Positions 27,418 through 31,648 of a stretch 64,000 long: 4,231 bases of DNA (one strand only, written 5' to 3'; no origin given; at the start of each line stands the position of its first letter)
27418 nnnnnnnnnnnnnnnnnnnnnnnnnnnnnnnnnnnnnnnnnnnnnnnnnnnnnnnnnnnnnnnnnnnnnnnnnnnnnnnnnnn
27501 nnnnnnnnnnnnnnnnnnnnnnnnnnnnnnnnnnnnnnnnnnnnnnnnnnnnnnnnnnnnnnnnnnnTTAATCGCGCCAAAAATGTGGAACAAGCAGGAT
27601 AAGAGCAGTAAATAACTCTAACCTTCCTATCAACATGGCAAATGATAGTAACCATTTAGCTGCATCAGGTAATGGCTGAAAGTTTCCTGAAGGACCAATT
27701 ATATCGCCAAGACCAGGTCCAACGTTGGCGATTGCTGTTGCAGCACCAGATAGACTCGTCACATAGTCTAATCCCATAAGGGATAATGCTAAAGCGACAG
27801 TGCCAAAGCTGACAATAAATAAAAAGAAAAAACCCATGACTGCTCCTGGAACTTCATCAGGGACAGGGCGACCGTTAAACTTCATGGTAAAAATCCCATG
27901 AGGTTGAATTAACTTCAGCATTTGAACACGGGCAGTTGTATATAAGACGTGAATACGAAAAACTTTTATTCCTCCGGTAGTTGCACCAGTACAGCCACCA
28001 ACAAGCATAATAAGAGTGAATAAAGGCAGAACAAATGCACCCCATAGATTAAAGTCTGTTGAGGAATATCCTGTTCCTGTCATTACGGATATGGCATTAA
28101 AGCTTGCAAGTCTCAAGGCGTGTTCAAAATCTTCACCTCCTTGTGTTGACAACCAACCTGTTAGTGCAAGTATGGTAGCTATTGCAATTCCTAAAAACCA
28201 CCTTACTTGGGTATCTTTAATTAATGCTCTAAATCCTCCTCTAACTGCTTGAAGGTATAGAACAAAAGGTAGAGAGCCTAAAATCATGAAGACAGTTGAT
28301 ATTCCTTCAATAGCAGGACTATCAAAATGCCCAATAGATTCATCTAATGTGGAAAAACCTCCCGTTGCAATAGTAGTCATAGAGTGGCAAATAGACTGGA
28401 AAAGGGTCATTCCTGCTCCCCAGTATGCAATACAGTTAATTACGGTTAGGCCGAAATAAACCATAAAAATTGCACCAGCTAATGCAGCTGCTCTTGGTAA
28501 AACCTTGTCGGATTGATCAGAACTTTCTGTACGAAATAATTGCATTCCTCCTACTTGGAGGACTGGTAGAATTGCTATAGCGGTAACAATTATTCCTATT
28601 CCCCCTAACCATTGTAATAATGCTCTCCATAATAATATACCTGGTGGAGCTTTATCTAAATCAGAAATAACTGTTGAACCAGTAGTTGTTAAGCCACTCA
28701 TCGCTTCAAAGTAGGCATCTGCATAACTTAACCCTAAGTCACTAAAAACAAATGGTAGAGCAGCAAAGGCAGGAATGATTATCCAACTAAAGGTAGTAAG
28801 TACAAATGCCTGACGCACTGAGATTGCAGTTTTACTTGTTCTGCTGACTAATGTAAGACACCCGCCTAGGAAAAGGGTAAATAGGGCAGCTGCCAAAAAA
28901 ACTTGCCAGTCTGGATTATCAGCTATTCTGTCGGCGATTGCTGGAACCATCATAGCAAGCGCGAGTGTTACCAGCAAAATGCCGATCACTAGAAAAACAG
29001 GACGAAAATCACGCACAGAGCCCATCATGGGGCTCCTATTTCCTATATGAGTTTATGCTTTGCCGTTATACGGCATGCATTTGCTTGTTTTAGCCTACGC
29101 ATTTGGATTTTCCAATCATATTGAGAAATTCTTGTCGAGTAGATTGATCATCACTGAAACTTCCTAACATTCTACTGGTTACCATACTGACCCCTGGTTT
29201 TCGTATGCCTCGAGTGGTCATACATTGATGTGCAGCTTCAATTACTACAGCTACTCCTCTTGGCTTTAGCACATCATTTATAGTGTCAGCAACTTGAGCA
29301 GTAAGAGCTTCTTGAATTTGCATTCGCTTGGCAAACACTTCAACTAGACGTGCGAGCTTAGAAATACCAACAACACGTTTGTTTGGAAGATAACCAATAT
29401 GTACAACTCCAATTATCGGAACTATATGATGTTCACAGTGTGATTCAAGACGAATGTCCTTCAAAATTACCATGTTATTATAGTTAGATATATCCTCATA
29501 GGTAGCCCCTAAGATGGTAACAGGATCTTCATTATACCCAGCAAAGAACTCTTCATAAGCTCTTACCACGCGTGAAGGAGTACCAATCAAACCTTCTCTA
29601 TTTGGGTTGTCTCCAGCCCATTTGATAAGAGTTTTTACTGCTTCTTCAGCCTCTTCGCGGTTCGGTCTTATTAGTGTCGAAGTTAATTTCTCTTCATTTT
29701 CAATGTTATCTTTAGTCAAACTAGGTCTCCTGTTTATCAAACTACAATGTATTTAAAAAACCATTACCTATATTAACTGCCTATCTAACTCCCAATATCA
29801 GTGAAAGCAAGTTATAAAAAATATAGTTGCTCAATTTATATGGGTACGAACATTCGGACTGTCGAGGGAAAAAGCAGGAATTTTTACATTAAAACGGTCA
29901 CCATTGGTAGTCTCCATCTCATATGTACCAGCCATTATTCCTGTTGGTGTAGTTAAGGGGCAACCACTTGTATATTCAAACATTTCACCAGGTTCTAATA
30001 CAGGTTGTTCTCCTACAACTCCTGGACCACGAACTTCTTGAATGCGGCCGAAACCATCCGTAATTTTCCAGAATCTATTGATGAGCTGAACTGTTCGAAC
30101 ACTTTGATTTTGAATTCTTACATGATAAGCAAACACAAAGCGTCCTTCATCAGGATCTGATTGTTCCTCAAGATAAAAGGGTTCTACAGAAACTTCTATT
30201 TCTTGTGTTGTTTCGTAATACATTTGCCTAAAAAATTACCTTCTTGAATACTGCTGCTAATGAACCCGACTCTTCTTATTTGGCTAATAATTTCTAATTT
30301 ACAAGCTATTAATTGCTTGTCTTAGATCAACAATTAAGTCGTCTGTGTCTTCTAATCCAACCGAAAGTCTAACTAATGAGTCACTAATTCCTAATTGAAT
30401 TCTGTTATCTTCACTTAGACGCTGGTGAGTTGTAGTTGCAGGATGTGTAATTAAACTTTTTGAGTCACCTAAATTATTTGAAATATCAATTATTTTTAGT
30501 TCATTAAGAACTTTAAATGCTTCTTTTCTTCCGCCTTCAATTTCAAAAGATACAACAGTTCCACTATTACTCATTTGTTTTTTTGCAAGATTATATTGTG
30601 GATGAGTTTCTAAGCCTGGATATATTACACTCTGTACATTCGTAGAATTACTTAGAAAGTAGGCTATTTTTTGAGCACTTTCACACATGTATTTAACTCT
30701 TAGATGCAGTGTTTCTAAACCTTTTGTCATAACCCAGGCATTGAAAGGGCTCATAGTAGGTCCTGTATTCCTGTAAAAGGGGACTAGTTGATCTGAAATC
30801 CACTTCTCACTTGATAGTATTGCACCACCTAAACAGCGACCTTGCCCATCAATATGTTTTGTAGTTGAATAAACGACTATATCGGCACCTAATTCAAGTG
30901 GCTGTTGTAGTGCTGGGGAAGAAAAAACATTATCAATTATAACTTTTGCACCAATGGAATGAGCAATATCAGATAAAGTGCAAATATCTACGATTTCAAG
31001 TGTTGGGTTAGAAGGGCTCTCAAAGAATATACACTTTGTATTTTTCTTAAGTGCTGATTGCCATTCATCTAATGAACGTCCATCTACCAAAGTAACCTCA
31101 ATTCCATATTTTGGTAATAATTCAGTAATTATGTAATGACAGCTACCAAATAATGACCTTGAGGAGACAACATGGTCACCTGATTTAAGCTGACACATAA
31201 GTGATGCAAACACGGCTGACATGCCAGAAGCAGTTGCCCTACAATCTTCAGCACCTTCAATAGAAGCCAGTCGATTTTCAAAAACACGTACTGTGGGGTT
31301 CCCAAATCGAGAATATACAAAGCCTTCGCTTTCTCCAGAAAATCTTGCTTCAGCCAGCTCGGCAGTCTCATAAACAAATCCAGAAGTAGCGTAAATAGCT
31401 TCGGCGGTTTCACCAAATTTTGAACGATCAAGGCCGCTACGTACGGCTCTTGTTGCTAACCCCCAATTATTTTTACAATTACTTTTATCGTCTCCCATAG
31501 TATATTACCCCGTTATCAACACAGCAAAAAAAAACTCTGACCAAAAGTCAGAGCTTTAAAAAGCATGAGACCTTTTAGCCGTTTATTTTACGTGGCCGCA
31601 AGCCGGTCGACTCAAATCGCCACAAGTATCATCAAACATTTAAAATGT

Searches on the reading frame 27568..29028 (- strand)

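Call 6: search_protein_families(library=ncbifam, proteins=[window:27568-29028:-])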
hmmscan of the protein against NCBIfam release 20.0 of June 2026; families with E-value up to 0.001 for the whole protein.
window:27568-29028:- (486 aa): 2 families
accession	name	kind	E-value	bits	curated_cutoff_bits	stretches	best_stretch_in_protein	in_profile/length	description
NF008020.0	PRK10750.1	equivalog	6.6e-100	335.5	866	1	8-486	3-483/483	Trk system potassium transporter TrkH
TIGR00933.1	2a38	subfamily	1.4e-97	327.3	331.15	1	89-469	2-391/391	TrkH family potassium uptake protein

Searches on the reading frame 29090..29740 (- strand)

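Call 6: search_protein_families(library=ncbifam, proteins=[window:29090-29740:-])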
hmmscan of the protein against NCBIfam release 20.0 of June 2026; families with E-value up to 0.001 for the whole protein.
window:29090-29740:- (216 aa): 5 families
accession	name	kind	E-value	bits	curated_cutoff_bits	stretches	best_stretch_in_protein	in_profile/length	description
NF006825.1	PRK09347.1-2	subfamily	7.3e-79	263.4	174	1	32-209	2-178/179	GTP cyclohydrolase I FolE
NF006826.0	PRK09347.1-3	subfamily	8.1e-71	237.4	162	1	27-211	5-188/189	GTP cyclohydrolase I FolE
TIGR00063.1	folE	equivalog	1.2e-65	220.4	181.6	1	32-210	2-179/180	GTP cyclohydrolase I FolE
NF006824.0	PRK09347.1-1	equivalog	2.3e-45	154.8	202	1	26-209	33-216/219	GTP cyclohydrolase I FolE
TIGR03139.1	QueF-II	equivalog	1.8e-05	24.6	86.9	1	98-167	27-96/115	preQ(1) synthase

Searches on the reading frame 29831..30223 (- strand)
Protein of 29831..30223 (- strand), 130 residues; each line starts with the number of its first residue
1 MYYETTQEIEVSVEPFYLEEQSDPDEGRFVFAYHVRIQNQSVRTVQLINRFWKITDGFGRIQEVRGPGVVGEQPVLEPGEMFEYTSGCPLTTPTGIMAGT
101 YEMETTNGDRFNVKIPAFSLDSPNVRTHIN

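Call 6: search_protein_families(library=ncbifam, proteins=[window:29831-30223:-])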
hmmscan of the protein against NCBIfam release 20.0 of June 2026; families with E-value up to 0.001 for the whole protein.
window:29831-30223:- (130 aa): 1 family
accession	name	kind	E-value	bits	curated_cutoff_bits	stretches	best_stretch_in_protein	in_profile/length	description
NF003967.1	PRK05461.1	equivalog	3e-51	172.5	106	1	6-125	2-121/123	Co2+/Mg2+ efflux protein ApaG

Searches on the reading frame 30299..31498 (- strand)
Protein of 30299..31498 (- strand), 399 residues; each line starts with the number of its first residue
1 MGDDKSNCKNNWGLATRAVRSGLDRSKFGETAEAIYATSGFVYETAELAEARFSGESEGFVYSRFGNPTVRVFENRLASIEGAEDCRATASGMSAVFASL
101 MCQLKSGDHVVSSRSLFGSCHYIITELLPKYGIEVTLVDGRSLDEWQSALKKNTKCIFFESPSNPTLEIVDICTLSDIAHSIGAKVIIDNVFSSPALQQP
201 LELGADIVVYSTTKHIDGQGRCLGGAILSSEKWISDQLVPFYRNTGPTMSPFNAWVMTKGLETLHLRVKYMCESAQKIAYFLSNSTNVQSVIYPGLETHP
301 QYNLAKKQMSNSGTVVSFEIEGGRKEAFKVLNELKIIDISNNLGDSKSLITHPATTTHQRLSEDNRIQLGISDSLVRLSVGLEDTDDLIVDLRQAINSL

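Call 6: search_protein_families(library=ncbifam, proteins=[window:30299-31498:-])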
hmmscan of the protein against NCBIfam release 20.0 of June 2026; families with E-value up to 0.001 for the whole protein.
window:30299-31498:- (399 aa): 51 families (the best 25 are shown)
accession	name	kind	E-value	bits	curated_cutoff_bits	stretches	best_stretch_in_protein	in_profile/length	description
NF005696.0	PRK07504.1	equivalog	5.6e-186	618.1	675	1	7-397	4-394/397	O-succinylhomoserine sulfhydrylase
TIGR01325.1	O_suc_HS_sulf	equivalog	9.3e-174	577.4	510.05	1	15-395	1-379/380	O-succinylhomoserine sulfhydrylase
NF005870.0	PRK07810.1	equivalog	3.7e-171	569.1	618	1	7-396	12-405/406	O-succinylhomoserine sulfhydrylase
NF006003.0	PRK08133.1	equivalog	1.5e-165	550.7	522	1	6-396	4-394/396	O-succinylhomoserine sulfhydrylase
NF004876.0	PRK06234.1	subfamily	3.2e-125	418.3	666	1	11-398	6-397/400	methionine gamma-lyase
TIGR01328.1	met_gam_lyase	equivalog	4.1e-125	417.7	549.7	1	14-399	4-391/391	methionine gamma-lyase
TIGR01326.1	OAH_OAS_sulfhy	subfamily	3.4e-115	385.1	495.1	2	16-232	4-221/418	O-acetylhomoserine aminocarboxypropyltransferase/cysteine synthase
NF005695.0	PRK07503.1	equivalog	3.9e-113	378.2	666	1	8-397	4-395/403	methionine gamma-lyase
NF005263.0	PRK06767.1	equivalog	2.3e-111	372.5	617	1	15-398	7-385/392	methionine gamma-lyase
NF006097.0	PRK08249.1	equivalog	1.3e-106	356.3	600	1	8-398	5-395/402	cystathionine gamma-synthase family protein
NF005871.0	PRK07811.1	equivalog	8.3e-104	347.2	513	1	7-398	6-388/389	cystathionine gamma-synthase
NF006096.0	PRK08248.1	equivalog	8.5e-104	347.6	726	2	9-233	4-229/431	homocysteine synthase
NF006004.0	PRK08134.1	equivalog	2.1e-101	339.7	636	2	26-230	22-226/433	O-acetylhomoserine aminocarboxypropyltransferase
NF004125.0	PRK05613.1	equivalog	1.6e-98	330.1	765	2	6-232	7-234/437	O-acetylhomoserine/O-acetylserine sulfhydrylase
NF005872.0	PRK07812.1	equivalog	1.9e-98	329.8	703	2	5-230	8-235/439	bifunctional o-acetylhomoserine/o-acetylserine sulfhydrylase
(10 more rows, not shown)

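Call 8: find_related_loci(query=window:30299-31498:-, collection=genome_contigs, flank=3000)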
Query window:30299-31498:- (399 aa) in genome_contigs; peptide patterns used: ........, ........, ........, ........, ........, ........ (x = any residue, [..] = any of these).
240 stretches matched a pattern; 71 encode a relative of the query (tblastn E <= 1e-3); 71 distinct loci.
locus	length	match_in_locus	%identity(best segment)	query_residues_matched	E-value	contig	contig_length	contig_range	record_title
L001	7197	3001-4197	78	1-399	0e+0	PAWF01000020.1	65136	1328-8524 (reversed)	MAG: Gammaproteobacteria bacterium isolate SAT1367 124546, whole genome shotgun sequence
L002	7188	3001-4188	61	9-399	2e-168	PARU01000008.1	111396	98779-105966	MAG: Rickettsiales bacterium isolate SAT201 145388, whole genome shotgun sequence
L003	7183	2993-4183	59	1-399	3e-164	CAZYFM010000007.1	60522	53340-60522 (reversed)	MAG TPA_asm: uncultured Flavobacteriaceae bacterium isolate SRP189682_co2_119 genome assembly, contig: NODE_389_length_6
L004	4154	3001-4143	62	12-388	9e-166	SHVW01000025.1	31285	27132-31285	MAG: Alphaproteobacteria bacterium isolate Baikal-deep-G49 BACOMB-C6393, whole genome shotgun sequence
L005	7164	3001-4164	60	9-396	3e-163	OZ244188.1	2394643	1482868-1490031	MAG: bacterium isolate fb8845cd-fa64-405a-b175-caf358dbadd0 genome assembly, chromosome: 1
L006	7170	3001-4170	59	9-398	3e-163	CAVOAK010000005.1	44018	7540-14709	MAG: Alphaproteobacteria bacterium isolate CBN3_323.63 genome assembly, contig: Ga0302135_10000130, whole genome shotgun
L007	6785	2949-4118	59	10-399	4e-163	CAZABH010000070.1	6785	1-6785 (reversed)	MAG TPA_asm: uncultured Flavobacteriaceae bacterium isolate SRP319275_co3_166 genome assembly, contig: NODE_10921_length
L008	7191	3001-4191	59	1-399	6e-162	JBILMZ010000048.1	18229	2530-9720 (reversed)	MAG: Micropepsaceae bacterium isolate ME2017-09-07_3300037541_group7_bin61 Rohwer_bin1908_scaffold_2420_c1, whole genome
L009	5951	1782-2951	58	10-399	2e-161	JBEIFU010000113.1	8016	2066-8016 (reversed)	MAG: Alphaproteobacteria bacterium isolate Sample-102-S76-bin-10 Sample_102_S76-bin_10-k141_48969, whole genome shotgun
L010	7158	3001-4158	57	11-396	2e-158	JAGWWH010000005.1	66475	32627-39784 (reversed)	MAG: Proteobacteria bacterium isolate REEB439 contig-150_614, whole genome shotgun sequence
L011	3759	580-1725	59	10-391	7e-164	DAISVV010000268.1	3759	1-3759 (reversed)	MAG TPA_asm: Micropepsaceae bacterium isolate CTOTU1210 NODE_24358_length_3759_cov_5.830724, whole genome shotgun sequen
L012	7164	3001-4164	57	5-392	2e-158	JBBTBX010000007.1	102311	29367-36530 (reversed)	MAG: Pseudomonadota bacterium isolate H41-bin258_1 H41_bin258_1_000000000007, whole genome shotgun sequence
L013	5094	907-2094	56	2-397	1e-158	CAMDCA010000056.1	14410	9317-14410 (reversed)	MAG: Rhizobium sp. Q54 isolate MaH-09apr19-152 genome assembly, contig: MaH-09apr19-C10414, whole genome shotgun sequenc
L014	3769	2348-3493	59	10-391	1e-163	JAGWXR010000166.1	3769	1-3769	MAG: Alphaproteobacteria bacterium isolate REEB471 contig-150_41509, whole genome shotgun sequence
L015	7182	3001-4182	55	5-398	6e-157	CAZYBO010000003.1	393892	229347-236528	MAG TPA_asm: uncultured Rickettsiales bacterium isolate SRP302895_co1_247 genome assembly, contig: NODE_29_length_393892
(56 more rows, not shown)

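Call 29: find_encoding_contigs(protein=window:30299-31498:-, flank=3000, max_places=4)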
Protein window:30299-31498:- (399 aa): 21 contigs read that carry it; 4 places shown.
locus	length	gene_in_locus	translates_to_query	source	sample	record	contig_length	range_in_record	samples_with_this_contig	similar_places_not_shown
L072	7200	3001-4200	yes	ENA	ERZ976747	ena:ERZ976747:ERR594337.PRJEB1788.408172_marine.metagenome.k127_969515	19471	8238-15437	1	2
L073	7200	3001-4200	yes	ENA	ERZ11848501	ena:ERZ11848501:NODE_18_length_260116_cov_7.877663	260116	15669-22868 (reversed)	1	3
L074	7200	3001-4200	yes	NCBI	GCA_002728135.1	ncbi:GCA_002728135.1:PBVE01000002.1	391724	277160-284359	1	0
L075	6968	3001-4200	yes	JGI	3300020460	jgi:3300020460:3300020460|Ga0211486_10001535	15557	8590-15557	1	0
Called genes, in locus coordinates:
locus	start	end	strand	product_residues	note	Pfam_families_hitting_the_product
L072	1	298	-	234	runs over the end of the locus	-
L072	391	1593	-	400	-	PF07690:MFS_1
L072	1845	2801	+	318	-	PF04055:Radical_SAM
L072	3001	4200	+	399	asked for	PF01053:Cys_Met_Meta_PP, PF00155:Aminotran_1_2 (weak), PF00266:Aminotran_5 (weak)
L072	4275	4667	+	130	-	PF04379:DUF525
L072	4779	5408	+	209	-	PF01227:GTP_cyclohydroI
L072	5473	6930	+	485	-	PF02386:TrkH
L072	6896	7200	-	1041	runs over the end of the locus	PF00873:ACR_tran, PF03176:MMPL, PF02355:SecD_SecF_C (weak)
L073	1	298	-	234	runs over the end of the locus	-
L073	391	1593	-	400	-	PF07690:MFS_1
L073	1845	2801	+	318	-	PF04055:Radical_SAM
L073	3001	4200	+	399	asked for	PF01053:Cys_Met_Meta_PP, PF00155:Aminotran_1_2 (weak), PF00266:Aminotran_5 (weak)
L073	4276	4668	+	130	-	PF04379:DUF525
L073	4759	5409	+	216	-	PF01227:GTP_cyclohydroI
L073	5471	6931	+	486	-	PF02386:TrkH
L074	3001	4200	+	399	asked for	PF01053:Cys_Met_Meta_PP, PF00155:Aminotran_1_2 (weak), PF00266:Aminotran_5 (weak)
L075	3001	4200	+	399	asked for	PF01053:Cys_Met_Meta_PP, PF00155:Aminotran_1_2 (weak), PF00266:Aminotran_5 (weak)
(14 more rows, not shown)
